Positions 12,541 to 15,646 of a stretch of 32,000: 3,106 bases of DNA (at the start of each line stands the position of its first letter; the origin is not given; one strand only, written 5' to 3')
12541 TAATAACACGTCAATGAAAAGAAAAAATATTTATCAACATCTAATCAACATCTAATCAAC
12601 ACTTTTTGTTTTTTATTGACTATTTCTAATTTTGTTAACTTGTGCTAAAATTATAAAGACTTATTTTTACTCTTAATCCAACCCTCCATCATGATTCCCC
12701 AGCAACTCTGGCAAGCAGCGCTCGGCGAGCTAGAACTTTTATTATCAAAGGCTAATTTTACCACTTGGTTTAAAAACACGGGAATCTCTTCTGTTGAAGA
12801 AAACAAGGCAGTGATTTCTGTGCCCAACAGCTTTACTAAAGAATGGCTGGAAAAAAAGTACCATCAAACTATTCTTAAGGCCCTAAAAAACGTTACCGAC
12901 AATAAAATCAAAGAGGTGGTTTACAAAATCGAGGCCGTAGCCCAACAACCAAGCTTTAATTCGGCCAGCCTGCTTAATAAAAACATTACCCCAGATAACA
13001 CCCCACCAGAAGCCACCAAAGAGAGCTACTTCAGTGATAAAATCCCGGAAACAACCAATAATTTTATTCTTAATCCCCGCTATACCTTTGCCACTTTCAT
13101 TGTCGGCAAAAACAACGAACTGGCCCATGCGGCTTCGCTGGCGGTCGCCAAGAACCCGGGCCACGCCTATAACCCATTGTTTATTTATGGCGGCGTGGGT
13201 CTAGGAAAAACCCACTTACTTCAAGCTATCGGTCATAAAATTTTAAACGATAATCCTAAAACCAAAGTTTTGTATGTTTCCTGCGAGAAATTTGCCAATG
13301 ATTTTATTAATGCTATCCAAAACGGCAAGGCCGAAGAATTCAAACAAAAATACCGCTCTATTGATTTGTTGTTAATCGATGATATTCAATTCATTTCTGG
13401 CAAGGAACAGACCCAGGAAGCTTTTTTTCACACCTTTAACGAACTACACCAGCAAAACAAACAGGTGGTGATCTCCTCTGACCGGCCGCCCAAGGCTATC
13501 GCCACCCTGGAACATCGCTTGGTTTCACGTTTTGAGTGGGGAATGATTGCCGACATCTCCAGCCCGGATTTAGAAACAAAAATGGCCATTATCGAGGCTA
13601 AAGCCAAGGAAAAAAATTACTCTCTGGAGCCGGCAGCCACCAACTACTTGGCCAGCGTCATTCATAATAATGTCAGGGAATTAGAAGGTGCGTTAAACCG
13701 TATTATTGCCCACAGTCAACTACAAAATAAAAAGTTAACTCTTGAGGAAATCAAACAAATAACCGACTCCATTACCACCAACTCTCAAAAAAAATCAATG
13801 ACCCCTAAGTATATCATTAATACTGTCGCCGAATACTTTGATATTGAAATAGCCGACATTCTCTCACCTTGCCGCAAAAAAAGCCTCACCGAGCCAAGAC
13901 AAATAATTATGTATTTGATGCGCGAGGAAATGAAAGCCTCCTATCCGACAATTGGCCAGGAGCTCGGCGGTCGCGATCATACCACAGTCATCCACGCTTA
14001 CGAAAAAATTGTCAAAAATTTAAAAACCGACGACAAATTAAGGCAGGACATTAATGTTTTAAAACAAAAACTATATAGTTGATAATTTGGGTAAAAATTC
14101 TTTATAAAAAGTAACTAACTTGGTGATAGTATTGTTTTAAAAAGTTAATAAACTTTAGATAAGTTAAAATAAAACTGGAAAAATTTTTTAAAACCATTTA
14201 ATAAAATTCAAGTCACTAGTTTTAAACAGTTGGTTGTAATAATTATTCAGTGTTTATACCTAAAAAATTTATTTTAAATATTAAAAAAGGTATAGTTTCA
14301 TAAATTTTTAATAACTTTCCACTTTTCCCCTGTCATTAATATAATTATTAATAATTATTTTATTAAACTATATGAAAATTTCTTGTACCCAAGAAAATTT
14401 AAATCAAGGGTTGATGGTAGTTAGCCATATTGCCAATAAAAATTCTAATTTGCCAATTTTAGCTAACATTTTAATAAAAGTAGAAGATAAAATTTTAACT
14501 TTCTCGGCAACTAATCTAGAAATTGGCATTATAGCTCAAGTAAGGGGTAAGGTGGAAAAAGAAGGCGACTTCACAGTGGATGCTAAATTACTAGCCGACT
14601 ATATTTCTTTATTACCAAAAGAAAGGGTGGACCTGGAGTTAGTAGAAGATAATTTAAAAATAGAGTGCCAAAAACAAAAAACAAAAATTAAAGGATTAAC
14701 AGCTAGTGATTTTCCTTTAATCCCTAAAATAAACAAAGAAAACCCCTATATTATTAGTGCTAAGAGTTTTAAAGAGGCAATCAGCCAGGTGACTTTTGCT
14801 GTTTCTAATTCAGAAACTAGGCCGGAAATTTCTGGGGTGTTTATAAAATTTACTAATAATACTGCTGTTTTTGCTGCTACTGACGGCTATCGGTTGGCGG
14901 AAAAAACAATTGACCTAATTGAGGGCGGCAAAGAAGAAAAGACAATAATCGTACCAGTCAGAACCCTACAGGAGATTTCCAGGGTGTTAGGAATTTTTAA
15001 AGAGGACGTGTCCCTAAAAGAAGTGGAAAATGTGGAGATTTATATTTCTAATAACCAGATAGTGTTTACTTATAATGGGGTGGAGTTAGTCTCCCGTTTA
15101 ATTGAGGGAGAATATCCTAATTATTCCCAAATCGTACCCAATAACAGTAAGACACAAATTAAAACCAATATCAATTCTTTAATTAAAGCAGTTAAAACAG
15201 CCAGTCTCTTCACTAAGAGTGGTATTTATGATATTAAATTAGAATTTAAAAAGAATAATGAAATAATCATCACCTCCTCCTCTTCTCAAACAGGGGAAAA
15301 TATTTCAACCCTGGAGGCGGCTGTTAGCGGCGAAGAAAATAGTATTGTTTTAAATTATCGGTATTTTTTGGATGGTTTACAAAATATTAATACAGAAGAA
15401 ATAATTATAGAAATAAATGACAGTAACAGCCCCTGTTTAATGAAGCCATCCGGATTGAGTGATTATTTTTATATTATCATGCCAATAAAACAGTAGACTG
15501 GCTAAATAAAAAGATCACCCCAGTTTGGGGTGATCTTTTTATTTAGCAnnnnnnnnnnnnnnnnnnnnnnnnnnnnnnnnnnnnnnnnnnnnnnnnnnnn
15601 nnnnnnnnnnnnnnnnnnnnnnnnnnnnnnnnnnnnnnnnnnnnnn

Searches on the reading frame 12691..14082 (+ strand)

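Call 5: search_protein_families(library=pfam, proteins=[window:12691-14082:+], max_evalue=0.001)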
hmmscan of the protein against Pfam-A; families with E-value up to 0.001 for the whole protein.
window:12691-14082:+ (463 aa): 8 families
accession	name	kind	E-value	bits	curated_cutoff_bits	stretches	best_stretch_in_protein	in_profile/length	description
PF00308.24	Bac_DnaA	-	5.8e-75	251.3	23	1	127-287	1-161/162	Bacterial DnaA ATPAse domain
PF08299.17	Bac_DnaA_C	-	6.8e-28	96.9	31.5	1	373-440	2-69/69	Bacterial dnaA protein helix-turn-helix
PF11638.13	DnaA_N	-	2.1e-15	56.6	24.6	1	4-66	1-64/65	DnaA N-terminal domain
PF01695.23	IstB_IS21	-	1.7e-09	37.9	24.1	1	163-265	95-194/238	IstB-like ATP binding protein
PF00004.35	AAA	-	4.9e-07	30.7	21.2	1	164-281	2-127/131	ATPase family associated with various cellular activities (AAA)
PF13173.12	AAA_14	-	4.3e-06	27.2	27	1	161-247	3-86/129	AAA domain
PF01637.24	ATPase_2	-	1.7e-05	25.2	33.2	1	159-276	19-130/225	ATPase domain predominantly from Archaea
PF13401.12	AAA_22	-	0.00014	22.6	27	0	162-250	7-76/130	AAA domain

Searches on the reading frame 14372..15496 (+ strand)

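Call 5: search_protein_families(library=pfam, proteins=[window:14372-15496:+], max_evalue=0.001)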
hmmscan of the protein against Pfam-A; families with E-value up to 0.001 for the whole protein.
window:14372-15496:+ (374 aa): 3 families
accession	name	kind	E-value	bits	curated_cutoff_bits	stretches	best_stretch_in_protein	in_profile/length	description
PF00712.24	DNA_pol3_beta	-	4.8e-32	111.1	24.4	2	1-118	1-120/120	DNA polymerase III beta subunit, N-terminal domain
PF02767.21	DNA_pol3_beta_2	-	1e-31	110.1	27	1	128-250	2-116/116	DNA polymerase III beta subunit, central domain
PF02768.20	DNA_pol3_beta_3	-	1.2e-22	80.4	27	1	253-372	2-120/121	DNA polymerase III beta subunit, C-terminal domain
